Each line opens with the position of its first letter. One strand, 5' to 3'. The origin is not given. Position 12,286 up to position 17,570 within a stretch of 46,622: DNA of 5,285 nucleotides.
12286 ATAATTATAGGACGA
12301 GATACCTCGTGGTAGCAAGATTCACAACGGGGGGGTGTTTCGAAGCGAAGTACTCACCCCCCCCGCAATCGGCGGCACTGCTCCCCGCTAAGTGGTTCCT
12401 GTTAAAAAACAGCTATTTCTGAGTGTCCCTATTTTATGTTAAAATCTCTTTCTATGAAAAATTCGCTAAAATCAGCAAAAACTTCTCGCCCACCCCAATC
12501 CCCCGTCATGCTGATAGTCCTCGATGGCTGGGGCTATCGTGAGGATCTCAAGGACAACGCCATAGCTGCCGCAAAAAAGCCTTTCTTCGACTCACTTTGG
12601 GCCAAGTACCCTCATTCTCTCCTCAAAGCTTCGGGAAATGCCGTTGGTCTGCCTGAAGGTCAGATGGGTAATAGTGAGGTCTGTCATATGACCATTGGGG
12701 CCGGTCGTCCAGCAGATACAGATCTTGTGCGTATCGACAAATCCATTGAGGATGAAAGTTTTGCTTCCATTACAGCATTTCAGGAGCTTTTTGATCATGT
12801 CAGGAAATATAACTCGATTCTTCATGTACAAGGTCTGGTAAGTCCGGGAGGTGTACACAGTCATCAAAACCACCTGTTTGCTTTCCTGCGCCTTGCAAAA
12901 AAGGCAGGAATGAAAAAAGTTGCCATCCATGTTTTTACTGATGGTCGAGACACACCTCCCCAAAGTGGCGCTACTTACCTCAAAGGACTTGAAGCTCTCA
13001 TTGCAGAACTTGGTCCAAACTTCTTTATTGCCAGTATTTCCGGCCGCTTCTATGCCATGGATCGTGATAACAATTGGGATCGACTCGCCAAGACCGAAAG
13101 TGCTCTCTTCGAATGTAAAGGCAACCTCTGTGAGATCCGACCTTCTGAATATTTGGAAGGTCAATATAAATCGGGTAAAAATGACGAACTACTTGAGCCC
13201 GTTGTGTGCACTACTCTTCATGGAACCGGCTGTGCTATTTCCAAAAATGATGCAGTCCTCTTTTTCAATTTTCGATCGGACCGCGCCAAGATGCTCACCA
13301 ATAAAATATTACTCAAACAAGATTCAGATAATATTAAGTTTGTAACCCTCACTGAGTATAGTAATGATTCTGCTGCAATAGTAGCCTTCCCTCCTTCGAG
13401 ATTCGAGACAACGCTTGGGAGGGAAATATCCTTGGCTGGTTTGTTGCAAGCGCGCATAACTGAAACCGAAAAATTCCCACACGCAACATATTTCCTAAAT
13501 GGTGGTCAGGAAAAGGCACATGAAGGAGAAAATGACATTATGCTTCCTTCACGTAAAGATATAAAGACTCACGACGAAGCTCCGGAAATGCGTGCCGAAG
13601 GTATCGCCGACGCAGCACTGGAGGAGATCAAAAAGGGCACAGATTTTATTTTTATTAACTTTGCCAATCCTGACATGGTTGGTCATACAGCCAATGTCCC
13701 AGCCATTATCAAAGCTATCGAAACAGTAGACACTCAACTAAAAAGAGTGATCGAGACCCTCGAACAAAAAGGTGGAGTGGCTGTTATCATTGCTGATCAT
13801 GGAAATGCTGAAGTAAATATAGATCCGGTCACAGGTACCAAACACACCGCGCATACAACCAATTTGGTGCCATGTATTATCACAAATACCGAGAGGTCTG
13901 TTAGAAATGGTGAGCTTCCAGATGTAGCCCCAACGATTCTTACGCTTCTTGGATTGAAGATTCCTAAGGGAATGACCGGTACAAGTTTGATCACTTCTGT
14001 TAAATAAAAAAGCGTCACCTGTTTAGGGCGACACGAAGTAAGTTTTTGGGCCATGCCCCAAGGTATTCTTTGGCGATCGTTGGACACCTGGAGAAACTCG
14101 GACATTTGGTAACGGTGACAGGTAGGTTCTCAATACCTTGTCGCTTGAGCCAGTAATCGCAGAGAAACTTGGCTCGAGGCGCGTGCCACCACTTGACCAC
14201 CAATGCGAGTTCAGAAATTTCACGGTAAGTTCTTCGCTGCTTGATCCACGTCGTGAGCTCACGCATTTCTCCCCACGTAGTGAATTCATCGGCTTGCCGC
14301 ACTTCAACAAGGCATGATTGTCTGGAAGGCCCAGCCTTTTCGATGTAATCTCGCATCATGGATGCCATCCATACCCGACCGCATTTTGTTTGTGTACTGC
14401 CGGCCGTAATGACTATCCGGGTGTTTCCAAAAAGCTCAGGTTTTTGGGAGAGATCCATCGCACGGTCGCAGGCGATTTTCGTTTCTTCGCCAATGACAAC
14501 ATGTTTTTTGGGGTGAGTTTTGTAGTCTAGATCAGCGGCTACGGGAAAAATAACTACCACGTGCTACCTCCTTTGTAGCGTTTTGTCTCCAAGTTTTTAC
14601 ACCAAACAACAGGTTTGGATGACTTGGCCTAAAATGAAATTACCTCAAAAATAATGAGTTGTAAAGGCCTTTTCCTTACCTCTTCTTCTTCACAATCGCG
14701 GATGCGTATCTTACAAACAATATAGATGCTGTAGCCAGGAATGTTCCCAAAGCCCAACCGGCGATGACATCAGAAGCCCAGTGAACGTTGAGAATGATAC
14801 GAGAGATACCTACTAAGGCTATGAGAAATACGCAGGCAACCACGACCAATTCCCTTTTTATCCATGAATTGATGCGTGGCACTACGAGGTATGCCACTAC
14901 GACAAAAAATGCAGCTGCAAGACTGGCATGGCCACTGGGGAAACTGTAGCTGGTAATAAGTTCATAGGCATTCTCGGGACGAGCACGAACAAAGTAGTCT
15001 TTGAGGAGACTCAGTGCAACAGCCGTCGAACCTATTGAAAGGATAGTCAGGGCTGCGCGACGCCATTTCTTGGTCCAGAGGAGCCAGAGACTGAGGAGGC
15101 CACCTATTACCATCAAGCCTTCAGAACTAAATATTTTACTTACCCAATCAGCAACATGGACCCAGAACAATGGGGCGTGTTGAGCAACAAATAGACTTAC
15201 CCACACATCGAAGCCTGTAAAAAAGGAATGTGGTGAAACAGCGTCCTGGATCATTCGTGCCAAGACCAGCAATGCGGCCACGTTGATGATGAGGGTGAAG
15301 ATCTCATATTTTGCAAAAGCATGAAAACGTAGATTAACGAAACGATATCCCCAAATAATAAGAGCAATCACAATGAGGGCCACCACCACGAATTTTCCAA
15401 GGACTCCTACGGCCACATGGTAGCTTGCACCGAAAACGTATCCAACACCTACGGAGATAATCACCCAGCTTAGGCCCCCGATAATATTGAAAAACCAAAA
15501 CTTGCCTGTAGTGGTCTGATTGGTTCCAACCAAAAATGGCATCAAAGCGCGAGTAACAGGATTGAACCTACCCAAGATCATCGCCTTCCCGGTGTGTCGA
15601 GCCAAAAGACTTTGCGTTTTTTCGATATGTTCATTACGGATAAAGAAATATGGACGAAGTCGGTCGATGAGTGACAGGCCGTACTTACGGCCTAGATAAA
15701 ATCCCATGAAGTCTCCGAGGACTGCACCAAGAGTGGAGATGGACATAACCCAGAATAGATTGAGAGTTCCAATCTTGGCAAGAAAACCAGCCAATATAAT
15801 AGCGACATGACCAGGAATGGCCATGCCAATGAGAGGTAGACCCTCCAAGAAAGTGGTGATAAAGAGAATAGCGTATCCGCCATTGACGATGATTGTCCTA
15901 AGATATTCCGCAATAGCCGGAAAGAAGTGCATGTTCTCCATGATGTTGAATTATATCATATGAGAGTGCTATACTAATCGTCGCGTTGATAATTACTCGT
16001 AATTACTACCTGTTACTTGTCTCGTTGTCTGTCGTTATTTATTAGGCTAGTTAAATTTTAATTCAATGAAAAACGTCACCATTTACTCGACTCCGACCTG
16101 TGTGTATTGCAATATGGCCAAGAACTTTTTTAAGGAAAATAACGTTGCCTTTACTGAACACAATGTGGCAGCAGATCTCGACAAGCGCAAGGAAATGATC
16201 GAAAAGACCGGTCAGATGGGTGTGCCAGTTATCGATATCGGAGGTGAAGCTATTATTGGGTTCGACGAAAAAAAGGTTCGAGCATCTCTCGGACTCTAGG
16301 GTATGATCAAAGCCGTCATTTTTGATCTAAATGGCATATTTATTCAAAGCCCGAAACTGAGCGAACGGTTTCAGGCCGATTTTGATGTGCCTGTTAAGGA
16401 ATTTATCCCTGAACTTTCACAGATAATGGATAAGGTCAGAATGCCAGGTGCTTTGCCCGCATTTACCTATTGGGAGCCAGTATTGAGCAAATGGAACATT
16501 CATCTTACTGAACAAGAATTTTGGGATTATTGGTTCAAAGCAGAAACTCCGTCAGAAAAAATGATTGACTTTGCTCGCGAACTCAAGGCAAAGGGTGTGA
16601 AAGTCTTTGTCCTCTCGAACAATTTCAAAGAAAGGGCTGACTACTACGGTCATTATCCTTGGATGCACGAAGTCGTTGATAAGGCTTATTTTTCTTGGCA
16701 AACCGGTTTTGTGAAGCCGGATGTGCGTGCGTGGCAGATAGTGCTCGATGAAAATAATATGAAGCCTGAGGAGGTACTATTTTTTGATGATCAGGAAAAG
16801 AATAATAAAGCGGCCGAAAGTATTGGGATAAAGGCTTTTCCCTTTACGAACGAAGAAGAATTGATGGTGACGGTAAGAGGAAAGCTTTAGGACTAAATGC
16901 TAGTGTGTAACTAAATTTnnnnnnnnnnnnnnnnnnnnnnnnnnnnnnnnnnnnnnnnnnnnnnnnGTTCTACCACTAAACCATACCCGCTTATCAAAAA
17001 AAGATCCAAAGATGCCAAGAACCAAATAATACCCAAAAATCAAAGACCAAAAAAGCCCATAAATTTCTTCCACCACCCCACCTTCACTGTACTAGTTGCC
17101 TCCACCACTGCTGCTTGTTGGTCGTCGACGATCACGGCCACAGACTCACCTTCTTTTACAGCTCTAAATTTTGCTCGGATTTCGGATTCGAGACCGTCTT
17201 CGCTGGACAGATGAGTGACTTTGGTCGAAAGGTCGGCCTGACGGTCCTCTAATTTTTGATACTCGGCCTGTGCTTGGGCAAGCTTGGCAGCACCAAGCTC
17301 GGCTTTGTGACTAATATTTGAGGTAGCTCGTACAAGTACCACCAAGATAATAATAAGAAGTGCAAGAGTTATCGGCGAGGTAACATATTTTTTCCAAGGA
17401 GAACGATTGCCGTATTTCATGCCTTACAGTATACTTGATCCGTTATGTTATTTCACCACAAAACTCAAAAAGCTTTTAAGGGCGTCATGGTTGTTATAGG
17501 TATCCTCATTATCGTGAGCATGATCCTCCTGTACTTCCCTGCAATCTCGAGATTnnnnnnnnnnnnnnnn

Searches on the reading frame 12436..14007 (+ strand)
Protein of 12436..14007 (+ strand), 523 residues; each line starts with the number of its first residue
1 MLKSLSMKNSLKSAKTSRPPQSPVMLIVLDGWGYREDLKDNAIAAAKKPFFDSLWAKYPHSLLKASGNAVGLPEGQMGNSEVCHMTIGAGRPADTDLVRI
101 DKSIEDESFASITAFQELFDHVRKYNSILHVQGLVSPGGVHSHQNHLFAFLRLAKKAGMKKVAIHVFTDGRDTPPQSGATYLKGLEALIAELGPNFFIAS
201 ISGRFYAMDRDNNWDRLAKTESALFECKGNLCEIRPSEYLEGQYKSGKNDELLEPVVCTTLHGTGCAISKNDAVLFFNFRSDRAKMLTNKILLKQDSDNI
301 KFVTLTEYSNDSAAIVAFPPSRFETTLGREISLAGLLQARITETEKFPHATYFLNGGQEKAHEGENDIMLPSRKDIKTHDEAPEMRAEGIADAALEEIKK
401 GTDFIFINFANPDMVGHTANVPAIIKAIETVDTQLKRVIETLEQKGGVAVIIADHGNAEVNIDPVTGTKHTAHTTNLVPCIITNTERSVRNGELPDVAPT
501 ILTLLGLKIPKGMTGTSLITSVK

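Call 95: search_protein_families(library=pfam, proteins=[window:12436-14007:+], max_evalue=0.00001)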
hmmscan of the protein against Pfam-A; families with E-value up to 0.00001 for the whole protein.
window:12436-14007:+ (523 aa): 3 families
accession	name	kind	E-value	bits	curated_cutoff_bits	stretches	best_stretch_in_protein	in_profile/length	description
PF01676.23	Metalloenzyme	-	4.1e-70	236.6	24.3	1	23-508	2-251/252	Metalloenzyme superfamily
PF06415.18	iPGM_N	-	2.8e-66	223.6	27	1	100-309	1-216/217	BPG-independent PGAM N-terminus (iPGM_N)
PF01663.27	Phosphodiest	-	2.6e-08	34.3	23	1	377-463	135-226/342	Type I phosphodiesterase / nucleotide pyrophosphatase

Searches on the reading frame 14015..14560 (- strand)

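Call 95: search_protein_families(library=pfam, proteins=[window:14015-14560:-], max_evalue=0.00001)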
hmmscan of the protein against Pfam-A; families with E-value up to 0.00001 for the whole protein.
window:14015-14560:- (181 aa): 1 family
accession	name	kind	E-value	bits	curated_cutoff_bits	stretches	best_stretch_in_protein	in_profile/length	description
PF02698.23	DUF218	-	1.8e-06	28.4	27.6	1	30-168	16-133/133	DUF218 domain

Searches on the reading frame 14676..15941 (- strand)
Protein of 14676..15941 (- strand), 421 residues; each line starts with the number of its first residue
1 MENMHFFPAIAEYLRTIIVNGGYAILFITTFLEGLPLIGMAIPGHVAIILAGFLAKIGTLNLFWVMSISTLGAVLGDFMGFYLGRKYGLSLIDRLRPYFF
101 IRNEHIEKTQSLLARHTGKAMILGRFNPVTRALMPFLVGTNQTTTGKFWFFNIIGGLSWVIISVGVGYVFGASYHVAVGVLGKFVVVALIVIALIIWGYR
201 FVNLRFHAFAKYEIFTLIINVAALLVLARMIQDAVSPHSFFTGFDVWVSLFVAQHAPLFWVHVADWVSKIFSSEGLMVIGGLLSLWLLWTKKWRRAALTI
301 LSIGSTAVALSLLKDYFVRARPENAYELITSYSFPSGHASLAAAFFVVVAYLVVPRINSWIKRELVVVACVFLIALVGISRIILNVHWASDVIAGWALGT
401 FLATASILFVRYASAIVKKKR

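Call 95: search_protein_families(library=pfam, proteins=[window:14676-15941:-], max_evalue=0.00001)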
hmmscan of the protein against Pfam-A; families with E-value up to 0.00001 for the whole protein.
window:14676-15941:- (421 aa): 2 families
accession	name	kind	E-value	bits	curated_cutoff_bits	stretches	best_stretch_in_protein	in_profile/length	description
PF01569.27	PAP2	-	2.1e-21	76.5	27.2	1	299-412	5-127/130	PAP2 superfamily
PF09335.16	VTT_dom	-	1.2e-16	61.7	33.9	1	42-168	1-122/123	VTT domain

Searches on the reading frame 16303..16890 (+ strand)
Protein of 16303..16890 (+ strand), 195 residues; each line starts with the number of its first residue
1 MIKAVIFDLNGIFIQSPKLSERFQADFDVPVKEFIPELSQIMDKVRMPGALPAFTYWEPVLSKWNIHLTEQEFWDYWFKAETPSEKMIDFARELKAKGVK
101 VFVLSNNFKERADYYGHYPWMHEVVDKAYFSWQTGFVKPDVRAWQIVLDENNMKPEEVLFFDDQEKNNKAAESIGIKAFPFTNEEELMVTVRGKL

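Call 94: search_protein_families(library=pfam, proteins=[window:16303-16890:+], max_evalue=0.00001)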
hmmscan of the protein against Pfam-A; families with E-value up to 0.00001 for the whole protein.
window:16303-16890:+ (195 aa): 2 families
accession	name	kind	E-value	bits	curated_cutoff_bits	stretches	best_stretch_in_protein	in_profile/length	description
PF00702.32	Hydrolase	-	1.3e-11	45.7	26.4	1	63-175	78-191/191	haloacid dehalogenase-like hydrolase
PF13419.12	HAD_2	-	3.8e-10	40.6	23.8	1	79-178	76-175/178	Haloacid dehalogenase-like hydrolase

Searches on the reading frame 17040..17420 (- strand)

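Call 94: search_protein_families(library=pfam, proteins=[window:17040-17420:-], max_evalue=0.00001)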
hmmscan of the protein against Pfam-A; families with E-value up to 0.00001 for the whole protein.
window:17040-17420:- (126 aa): 1 family
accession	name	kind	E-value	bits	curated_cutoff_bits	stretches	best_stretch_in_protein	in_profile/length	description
PF04977.20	DivIC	-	3.1e-08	33.8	28.9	1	22-99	2-79/80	Septum formation initiator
